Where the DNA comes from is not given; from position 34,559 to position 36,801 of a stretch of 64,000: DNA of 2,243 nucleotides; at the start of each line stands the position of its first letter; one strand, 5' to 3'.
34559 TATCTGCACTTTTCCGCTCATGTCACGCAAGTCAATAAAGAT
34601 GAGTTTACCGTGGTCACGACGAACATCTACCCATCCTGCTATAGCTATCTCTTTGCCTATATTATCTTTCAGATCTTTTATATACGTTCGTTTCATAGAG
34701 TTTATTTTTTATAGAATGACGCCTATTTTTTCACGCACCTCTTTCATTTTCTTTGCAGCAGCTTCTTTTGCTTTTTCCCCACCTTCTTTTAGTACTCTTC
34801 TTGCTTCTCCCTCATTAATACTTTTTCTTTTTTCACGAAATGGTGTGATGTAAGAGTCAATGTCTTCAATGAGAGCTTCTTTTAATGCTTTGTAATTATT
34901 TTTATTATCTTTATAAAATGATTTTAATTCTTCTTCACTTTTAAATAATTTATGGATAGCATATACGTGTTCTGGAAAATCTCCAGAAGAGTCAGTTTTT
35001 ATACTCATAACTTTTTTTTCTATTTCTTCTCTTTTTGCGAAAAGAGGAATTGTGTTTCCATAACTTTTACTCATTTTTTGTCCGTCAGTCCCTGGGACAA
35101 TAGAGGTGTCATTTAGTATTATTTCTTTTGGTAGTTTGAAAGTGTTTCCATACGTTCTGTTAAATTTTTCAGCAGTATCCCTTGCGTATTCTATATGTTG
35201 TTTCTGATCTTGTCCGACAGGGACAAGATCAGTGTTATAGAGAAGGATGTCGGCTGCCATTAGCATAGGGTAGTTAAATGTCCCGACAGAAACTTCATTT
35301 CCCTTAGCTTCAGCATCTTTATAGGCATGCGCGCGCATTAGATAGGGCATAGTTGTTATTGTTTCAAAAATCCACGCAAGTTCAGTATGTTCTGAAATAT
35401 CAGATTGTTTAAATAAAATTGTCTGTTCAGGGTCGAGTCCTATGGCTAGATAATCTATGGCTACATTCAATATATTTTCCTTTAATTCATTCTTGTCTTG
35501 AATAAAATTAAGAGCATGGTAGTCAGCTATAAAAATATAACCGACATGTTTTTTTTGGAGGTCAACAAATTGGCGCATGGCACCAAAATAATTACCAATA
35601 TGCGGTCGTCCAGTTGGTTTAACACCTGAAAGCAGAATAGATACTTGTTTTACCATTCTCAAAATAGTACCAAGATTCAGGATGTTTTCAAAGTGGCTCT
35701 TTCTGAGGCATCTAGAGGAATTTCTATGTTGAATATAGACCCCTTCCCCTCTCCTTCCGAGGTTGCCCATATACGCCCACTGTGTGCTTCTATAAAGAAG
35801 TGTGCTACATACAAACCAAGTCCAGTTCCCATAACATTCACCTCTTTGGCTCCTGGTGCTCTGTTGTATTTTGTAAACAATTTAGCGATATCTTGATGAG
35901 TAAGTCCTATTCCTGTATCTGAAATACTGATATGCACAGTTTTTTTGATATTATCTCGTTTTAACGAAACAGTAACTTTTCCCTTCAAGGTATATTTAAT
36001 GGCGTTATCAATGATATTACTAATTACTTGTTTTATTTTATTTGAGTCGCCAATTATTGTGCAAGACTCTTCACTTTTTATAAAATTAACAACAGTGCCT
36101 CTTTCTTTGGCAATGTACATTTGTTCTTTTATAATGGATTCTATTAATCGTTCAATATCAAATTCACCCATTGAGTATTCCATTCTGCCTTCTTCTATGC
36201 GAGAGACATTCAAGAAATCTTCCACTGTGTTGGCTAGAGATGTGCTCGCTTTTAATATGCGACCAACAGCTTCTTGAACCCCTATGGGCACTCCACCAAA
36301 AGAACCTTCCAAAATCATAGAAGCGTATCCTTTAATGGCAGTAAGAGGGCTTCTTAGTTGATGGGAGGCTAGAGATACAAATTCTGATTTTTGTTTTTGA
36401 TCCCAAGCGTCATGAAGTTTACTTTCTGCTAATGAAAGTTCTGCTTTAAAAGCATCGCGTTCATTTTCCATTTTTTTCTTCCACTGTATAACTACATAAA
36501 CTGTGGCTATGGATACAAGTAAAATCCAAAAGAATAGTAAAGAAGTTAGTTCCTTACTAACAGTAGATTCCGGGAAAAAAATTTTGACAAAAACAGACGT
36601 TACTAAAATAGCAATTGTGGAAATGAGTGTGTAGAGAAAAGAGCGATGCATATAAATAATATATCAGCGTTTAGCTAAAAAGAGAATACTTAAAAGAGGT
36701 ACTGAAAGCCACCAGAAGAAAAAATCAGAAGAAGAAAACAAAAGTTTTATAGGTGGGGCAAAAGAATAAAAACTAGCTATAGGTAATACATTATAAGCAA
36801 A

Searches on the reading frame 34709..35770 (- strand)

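Call 65: search_protein_families(library=pfam, proteins=[window:34709-35770:-], max_evalue=1e-8)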
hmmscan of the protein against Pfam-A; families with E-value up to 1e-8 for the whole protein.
window:34709-35770:- (353 aa): 1 family
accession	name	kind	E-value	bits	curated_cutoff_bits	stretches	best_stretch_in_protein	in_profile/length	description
PF00579.31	tRNA-synt_1b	-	3.4e-63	214.1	21.1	1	44-302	6-268/292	tRNA synthetases class I (W and Y)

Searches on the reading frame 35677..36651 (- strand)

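Call 65: search_protein_families(library=pfam, proteins=[window:35677-36651:-], max_evalue=1e-8)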
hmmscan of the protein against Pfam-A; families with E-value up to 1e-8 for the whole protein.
window:35677-36651:- (324 aa): 2 families
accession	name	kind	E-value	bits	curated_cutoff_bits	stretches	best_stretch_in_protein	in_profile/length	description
PF02518.31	HATPase_c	-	6.1e-26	91.5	26.4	1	201-314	1-110/111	Histidine kinase-, DNA gyrase B-, and HSP90-like ATPase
PF00512.31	HisKA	-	1.4e-14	54.3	26.9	1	87-155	1-66/66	His Kinase A (phospho-acceptor) domain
